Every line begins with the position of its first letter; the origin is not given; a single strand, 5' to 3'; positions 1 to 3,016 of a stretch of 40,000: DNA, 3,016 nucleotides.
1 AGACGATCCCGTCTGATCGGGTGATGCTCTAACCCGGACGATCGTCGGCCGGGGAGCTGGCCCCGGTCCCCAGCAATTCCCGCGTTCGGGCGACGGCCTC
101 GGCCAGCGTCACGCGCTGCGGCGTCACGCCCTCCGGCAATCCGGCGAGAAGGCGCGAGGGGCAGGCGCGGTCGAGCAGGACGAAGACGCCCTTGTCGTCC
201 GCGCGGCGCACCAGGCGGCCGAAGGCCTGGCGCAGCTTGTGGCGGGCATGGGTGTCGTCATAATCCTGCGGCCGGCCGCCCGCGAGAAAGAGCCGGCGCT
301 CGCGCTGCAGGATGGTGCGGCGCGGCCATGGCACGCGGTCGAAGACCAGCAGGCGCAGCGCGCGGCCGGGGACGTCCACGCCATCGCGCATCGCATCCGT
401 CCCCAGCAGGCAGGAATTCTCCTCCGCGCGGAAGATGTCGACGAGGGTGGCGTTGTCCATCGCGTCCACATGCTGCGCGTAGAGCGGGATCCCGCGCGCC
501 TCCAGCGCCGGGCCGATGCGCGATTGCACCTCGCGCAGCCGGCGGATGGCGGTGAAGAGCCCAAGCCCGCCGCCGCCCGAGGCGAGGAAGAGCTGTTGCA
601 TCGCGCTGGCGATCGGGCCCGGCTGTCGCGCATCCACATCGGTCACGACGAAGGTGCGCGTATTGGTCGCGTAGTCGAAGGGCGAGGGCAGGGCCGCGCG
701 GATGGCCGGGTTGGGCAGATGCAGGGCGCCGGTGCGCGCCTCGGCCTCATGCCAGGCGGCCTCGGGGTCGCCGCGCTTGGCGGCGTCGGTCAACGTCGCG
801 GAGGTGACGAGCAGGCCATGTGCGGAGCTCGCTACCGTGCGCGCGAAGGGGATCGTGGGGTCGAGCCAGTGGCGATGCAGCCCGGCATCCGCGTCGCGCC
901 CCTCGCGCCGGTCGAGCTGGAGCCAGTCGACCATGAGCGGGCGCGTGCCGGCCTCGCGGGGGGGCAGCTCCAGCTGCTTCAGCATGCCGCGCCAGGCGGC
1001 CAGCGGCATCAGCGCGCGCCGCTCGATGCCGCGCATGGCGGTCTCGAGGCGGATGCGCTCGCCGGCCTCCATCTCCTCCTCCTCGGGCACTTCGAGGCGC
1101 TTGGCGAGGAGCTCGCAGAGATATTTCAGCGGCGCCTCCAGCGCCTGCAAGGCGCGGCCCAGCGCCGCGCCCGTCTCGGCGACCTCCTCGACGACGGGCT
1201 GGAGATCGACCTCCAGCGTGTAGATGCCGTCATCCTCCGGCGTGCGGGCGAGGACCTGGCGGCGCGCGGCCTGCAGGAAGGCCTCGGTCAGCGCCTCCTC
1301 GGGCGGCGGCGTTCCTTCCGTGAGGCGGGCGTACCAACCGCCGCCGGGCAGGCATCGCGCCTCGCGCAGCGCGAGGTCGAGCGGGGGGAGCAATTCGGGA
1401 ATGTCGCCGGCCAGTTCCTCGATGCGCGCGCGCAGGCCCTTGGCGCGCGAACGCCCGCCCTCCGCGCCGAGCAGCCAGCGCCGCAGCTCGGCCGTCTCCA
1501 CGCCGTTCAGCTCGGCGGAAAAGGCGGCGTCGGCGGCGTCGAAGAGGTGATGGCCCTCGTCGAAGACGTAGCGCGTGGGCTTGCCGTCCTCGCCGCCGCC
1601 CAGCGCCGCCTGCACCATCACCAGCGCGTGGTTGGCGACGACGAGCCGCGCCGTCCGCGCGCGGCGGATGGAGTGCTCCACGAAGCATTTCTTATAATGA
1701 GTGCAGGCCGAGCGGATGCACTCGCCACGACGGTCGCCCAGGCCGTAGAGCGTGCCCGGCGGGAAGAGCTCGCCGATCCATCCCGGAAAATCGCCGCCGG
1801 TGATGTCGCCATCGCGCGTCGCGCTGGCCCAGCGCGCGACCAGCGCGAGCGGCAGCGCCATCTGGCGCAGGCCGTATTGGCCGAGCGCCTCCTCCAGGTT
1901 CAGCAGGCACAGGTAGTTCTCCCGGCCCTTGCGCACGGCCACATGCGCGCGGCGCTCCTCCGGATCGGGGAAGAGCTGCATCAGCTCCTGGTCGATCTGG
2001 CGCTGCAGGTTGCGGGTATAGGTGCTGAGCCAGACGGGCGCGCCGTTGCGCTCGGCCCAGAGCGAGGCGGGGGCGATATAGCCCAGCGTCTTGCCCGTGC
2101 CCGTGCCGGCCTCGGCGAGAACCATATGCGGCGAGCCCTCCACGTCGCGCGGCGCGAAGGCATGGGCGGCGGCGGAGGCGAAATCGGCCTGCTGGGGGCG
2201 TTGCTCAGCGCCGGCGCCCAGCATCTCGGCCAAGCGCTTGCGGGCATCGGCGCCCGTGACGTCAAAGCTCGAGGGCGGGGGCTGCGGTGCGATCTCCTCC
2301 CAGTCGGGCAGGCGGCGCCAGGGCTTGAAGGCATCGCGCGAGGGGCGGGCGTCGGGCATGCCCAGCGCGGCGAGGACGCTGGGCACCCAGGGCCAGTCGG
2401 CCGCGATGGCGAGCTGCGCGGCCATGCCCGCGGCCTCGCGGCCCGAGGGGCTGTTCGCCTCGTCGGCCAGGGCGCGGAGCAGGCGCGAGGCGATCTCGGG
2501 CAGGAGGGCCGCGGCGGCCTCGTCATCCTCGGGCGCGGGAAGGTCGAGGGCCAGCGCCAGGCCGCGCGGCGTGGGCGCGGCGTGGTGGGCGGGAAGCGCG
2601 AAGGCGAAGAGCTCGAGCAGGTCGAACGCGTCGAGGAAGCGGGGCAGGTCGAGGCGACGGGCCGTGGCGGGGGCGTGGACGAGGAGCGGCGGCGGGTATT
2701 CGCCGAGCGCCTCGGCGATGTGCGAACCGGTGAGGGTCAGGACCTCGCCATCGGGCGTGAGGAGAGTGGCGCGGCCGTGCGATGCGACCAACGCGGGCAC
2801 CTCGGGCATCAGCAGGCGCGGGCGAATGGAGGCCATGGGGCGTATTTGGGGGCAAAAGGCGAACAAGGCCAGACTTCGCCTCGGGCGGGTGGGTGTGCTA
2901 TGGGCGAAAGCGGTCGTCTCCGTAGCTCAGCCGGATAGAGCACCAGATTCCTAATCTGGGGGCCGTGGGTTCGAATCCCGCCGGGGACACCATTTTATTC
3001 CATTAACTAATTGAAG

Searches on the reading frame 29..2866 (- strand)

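Call 33: search_protein_families(library=pfam, max_evalue=0.001, proteins=[window:29-2866:-])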
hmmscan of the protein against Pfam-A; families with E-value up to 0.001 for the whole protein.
window:29-2866:- (945 aa): 2 families
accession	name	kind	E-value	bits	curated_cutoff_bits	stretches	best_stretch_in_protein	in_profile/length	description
PF13307.12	Helicase_C_2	-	6.1e-21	75.6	25.3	1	758-900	3-152/170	Helicase C-terminal domain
PF00270.35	DEAD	-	0.00044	20.5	26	0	246-308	14-77/167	DEAD/DEAH box helicase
